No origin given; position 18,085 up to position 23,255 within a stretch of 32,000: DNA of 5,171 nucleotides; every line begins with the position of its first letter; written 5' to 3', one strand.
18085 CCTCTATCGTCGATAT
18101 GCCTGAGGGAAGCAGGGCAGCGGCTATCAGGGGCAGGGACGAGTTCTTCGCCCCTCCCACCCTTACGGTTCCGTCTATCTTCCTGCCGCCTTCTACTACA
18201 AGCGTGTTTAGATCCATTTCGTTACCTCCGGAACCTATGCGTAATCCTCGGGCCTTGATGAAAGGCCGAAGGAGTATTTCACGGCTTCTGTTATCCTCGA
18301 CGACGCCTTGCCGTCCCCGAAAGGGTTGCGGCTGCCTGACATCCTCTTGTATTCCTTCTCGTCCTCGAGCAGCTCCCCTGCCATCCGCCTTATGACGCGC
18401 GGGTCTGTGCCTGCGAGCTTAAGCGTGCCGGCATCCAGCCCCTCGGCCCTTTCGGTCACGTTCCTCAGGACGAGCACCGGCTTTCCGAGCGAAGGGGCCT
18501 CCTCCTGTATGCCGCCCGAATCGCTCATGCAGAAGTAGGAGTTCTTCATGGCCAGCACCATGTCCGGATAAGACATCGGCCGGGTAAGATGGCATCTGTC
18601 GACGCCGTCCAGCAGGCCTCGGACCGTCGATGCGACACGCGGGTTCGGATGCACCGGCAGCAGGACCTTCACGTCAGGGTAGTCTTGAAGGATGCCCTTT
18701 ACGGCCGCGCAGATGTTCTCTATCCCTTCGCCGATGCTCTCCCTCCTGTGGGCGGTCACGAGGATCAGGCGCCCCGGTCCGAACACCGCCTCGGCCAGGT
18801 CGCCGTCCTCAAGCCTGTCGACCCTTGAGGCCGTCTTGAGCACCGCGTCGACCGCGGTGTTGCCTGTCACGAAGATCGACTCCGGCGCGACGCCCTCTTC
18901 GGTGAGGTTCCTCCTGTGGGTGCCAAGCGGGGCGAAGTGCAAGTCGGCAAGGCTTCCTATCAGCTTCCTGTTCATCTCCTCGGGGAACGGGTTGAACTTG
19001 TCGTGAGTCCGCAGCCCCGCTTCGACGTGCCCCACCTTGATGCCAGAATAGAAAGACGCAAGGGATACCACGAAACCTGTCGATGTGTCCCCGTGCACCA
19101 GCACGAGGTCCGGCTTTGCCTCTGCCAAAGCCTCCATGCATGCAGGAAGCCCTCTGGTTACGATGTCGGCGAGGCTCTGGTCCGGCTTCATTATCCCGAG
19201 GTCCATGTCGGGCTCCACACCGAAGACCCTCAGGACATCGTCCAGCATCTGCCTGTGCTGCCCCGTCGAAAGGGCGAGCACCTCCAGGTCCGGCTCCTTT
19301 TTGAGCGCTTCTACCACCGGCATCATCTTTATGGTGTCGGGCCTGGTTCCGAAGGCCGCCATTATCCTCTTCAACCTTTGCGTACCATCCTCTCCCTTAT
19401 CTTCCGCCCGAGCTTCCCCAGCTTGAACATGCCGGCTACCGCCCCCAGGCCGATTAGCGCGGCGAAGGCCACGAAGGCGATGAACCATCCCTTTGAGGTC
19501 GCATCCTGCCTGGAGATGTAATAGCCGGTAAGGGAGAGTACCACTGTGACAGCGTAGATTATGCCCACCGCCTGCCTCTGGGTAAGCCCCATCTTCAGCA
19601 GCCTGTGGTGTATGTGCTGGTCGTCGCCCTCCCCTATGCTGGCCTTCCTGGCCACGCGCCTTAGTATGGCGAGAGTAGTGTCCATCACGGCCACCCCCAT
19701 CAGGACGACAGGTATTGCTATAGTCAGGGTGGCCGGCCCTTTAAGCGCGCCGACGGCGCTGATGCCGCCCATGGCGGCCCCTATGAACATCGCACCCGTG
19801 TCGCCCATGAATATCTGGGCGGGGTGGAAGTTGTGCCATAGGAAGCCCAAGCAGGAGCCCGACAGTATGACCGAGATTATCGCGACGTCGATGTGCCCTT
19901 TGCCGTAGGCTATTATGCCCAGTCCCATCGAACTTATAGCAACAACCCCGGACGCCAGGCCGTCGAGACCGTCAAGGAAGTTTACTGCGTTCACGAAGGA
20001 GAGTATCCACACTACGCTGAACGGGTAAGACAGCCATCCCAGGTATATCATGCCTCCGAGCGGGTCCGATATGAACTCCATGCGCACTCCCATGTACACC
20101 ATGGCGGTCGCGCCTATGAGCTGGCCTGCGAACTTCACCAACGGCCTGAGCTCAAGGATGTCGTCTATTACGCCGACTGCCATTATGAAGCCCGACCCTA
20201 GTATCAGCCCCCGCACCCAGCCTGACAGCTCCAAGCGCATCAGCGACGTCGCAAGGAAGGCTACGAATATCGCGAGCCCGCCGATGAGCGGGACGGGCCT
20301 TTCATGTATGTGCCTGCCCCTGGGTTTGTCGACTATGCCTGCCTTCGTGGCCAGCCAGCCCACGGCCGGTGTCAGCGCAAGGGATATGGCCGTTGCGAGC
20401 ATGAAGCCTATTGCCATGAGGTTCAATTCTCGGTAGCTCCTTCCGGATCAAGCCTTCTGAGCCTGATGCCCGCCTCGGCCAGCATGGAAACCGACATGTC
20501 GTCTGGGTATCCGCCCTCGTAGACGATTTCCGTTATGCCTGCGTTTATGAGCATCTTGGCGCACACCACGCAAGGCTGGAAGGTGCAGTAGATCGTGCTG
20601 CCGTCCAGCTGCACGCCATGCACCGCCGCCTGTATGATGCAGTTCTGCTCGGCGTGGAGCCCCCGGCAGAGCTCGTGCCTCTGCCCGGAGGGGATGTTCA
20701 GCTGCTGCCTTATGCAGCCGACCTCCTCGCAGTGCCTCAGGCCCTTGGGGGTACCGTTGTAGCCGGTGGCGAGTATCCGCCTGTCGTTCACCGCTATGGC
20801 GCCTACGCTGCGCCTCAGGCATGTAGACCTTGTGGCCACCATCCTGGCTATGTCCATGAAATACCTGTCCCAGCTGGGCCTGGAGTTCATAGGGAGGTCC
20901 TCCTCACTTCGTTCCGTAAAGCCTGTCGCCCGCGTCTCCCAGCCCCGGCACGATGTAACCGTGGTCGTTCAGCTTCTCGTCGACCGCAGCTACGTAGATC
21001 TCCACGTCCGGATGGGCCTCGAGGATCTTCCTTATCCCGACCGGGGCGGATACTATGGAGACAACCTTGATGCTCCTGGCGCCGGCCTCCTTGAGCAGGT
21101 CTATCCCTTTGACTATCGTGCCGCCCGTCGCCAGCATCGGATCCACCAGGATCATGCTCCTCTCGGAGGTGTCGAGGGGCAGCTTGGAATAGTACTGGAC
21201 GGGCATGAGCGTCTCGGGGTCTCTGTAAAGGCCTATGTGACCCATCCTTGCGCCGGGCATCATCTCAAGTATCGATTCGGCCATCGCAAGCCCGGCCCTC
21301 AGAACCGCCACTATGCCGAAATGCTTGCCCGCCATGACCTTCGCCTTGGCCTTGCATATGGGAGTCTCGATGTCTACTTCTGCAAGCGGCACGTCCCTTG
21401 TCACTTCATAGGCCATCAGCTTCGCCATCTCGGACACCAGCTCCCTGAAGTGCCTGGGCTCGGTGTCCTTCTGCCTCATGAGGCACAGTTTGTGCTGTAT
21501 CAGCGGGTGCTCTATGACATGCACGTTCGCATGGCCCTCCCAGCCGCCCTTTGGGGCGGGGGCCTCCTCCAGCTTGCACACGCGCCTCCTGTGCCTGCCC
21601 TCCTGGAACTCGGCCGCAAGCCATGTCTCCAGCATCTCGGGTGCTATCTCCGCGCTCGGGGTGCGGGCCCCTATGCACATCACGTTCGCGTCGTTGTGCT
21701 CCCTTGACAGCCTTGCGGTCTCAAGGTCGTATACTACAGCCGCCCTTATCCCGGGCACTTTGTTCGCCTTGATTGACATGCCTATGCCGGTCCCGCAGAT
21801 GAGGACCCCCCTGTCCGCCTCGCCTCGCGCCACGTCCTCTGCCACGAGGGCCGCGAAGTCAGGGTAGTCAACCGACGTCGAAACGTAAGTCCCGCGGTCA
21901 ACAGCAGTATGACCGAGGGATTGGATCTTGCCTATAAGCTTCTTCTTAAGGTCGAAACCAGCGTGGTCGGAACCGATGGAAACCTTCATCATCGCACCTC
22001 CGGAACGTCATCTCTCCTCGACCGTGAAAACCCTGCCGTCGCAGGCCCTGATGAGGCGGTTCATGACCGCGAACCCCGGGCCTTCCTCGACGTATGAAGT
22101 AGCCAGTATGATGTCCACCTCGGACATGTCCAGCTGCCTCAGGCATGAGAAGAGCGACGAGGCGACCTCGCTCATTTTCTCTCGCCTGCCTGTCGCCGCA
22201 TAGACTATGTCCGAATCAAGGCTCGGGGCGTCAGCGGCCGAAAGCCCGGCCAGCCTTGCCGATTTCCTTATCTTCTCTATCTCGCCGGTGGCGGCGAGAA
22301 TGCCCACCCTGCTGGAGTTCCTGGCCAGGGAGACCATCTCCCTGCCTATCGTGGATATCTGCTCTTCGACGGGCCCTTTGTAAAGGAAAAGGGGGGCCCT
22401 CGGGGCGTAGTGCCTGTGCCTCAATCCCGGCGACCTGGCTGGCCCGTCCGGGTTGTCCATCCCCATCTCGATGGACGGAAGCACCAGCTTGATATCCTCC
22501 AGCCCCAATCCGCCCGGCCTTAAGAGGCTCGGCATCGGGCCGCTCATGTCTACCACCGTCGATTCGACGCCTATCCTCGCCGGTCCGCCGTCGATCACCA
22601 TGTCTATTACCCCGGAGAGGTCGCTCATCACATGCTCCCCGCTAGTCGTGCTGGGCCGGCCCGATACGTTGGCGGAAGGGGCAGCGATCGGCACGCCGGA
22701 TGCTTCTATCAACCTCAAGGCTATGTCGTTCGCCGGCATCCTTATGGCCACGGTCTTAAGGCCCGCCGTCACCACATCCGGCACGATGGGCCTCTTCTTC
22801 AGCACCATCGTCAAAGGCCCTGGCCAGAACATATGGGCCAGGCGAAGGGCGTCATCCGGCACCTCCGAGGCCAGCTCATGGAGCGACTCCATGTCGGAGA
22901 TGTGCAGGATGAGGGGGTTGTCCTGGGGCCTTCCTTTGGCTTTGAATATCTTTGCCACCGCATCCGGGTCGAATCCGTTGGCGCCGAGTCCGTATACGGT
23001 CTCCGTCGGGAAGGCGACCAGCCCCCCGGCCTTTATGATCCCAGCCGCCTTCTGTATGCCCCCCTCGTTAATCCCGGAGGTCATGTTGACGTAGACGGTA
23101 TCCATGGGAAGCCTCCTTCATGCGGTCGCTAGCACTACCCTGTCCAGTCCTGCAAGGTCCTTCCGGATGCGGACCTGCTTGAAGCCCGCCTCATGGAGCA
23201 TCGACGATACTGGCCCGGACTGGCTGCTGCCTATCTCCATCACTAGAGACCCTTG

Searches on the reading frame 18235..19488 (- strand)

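Call 23: search_protein_families(library=pfam, proteins=[window:18235-19488:-], max_evalue=0.001)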
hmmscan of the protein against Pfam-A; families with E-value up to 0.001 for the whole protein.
window:18235-19488:- (417 aa): 1 family
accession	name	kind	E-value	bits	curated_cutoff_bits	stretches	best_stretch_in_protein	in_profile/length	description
PF02350.25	Epimerase_2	-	4.9e-109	364.8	30.6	1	61-403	2-346/347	UDP-N-acetylglucosamine 2-epimerase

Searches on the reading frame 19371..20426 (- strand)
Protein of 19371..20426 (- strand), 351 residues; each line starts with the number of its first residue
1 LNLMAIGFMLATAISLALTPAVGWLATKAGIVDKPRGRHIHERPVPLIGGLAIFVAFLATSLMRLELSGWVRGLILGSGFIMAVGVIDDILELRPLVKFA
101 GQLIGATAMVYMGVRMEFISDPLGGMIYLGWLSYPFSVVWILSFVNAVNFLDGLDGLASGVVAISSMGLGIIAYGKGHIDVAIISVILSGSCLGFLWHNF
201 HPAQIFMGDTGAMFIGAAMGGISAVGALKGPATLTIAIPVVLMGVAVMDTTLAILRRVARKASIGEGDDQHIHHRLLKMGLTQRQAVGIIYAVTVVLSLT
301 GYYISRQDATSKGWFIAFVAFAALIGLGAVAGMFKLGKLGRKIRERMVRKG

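Call 23: search_protein_families(library=pfam, proteins=[window:19371-20426:-], max_evalue=0.001)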
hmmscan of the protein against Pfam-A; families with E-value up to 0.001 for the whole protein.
window:19371-20426:- (351 aa): 1 family
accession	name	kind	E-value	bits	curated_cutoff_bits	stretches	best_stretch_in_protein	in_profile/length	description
PF00953.26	Glycos_transf_4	-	6.3e-42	143.7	27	1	73-224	3-157/160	Glycosyl transferase family 4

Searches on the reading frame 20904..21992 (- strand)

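Call 23: search_protein_families(library=pfam, proteins=[window:20904-21992:-], max_evalue=0.001)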
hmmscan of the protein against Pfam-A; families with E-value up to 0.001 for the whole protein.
window:20904-21992:- (362 aa): 3 families
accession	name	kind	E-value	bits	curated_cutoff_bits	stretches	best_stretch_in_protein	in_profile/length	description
PF14681.12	UPRTase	-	5.5e-73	245.3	27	1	159-361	1-206/206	Uracil phosphoribosyltransferase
PF02502.23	LacAB_rpiB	-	1.2e-54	184.4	24.7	1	4-141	1-138/138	Ribose/Galactose Isomerase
PF00156.33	Pribosyltran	-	2.1e-09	37.3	26.3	1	226-323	32-133/158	Phosphoribosyl transferase domain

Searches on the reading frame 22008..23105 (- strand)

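Call 23: search_protein_families(library=pfam, proteins=[window:22008-23105:-], max_evalue=0.001)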
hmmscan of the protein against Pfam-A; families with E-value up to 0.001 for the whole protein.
window:22008-23105:- (365 aa): 2 families
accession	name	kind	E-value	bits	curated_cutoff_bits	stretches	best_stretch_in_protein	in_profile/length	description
PF01300.24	Sua5_yciO_yrdC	-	1.2e-61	207.7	25.1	1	23-198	2-178/178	Telomere recombination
PF03481.19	Sua5_C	-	1.8e-23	84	22.9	1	203-354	4-134/136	Threonylcarbamoyl-AMP synthase, C-terminal domain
